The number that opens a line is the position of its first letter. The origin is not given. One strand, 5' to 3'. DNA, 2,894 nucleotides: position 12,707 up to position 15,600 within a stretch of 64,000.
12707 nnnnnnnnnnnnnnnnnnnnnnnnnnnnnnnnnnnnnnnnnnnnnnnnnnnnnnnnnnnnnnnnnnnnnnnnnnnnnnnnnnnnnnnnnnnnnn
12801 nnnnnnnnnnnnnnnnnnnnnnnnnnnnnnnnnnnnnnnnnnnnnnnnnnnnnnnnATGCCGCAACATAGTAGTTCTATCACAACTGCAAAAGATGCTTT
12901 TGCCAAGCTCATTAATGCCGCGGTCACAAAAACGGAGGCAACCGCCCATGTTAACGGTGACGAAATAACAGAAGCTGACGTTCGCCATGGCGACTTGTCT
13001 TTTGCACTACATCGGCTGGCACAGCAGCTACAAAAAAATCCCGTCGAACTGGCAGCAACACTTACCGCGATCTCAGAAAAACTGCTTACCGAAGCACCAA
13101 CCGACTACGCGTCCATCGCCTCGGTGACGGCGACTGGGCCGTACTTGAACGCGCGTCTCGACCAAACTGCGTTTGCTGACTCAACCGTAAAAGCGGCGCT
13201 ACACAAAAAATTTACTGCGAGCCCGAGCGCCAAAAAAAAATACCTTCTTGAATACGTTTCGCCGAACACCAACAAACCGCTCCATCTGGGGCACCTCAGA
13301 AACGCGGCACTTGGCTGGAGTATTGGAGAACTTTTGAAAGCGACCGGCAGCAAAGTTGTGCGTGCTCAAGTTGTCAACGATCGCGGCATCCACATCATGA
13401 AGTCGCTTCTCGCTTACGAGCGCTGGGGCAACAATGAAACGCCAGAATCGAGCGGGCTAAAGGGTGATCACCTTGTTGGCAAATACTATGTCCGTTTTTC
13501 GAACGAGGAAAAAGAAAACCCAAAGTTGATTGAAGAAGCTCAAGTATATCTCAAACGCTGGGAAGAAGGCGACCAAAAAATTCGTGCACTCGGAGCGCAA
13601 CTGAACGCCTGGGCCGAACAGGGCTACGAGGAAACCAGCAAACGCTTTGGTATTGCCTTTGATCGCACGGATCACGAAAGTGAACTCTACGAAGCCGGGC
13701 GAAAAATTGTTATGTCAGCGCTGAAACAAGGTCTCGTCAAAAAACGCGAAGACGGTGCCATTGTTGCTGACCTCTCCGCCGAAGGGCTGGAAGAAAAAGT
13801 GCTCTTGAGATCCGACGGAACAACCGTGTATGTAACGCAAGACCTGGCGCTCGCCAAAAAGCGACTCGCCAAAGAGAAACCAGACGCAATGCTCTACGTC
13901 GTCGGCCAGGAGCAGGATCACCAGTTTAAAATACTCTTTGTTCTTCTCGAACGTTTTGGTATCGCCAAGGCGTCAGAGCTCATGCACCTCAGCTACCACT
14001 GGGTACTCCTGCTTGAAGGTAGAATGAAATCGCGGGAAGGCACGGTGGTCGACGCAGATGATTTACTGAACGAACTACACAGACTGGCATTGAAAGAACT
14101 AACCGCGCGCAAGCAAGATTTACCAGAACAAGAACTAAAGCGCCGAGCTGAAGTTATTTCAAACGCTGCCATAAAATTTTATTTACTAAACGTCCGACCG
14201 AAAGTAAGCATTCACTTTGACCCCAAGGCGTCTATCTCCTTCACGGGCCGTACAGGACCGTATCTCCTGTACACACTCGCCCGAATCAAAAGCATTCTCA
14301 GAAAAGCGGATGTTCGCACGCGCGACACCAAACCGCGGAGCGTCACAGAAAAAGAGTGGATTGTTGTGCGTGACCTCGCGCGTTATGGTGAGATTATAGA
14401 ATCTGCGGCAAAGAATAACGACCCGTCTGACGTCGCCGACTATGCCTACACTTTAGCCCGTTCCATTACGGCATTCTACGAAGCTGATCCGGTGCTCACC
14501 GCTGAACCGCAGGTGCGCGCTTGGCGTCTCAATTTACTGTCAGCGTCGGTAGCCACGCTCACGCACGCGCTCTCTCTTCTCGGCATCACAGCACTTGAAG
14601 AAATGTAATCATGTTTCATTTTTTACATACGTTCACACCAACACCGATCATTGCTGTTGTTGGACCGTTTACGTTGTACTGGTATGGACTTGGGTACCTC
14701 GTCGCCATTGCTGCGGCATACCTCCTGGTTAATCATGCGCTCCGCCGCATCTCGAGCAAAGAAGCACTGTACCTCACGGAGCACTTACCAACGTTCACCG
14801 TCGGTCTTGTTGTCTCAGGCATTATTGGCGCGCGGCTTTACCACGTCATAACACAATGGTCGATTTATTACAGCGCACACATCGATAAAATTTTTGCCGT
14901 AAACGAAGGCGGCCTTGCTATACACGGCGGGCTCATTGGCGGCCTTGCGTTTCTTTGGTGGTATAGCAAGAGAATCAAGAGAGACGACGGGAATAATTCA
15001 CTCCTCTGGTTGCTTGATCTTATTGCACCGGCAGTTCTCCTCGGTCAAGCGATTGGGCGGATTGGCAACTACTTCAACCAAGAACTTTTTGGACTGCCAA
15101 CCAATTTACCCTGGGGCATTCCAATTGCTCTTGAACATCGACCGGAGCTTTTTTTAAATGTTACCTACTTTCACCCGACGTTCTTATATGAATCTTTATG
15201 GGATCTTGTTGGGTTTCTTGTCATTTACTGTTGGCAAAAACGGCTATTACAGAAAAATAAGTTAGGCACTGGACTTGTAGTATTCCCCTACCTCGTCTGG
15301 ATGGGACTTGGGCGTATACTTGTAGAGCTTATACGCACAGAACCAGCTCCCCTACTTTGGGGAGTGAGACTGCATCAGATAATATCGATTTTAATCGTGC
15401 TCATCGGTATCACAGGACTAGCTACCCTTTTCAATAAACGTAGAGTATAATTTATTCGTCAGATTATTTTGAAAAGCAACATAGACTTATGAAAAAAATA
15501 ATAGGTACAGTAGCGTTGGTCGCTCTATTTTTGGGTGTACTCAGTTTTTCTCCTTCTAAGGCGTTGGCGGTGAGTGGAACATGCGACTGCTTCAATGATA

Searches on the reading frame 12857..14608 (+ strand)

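Call 97: search_protein_families(library=pfam, proteins=[window:12857-14608:+], max_evalue=0.0001)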
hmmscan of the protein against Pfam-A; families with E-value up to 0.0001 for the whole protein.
window:12857-14608:+ (583 aa): 3 families
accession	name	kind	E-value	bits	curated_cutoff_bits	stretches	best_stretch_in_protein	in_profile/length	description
PF00750.26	tRNA-synt_1d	-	3.5e-44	151.6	23.3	1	113-442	4-335/349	tRNA synthetases class I (R), catalytic domain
PF05746.21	DALR_1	-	2e-28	99.3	22.3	1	470-583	1-117/117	DALR anticodon binding domain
PF03485.21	Arg_tRNA_synt_N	-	1.2e-06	29.4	21.5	1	15-101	3-85/85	Arginyl tRNA synthetase N terminal domain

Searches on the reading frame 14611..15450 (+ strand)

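Call 97: search_protein_families(library=pfam, proteins=[window:14611-15450:+], max_evalue=0.0001)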
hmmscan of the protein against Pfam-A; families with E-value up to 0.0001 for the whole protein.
window:14611-15450:+ (279 aa): 1 family
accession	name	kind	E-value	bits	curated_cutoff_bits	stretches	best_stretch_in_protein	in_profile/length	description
PF01790.23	LGT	-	4.4e-66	223.1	24.9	1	13-270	2-238/240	Prolipoprotein diacylglyceryl transferase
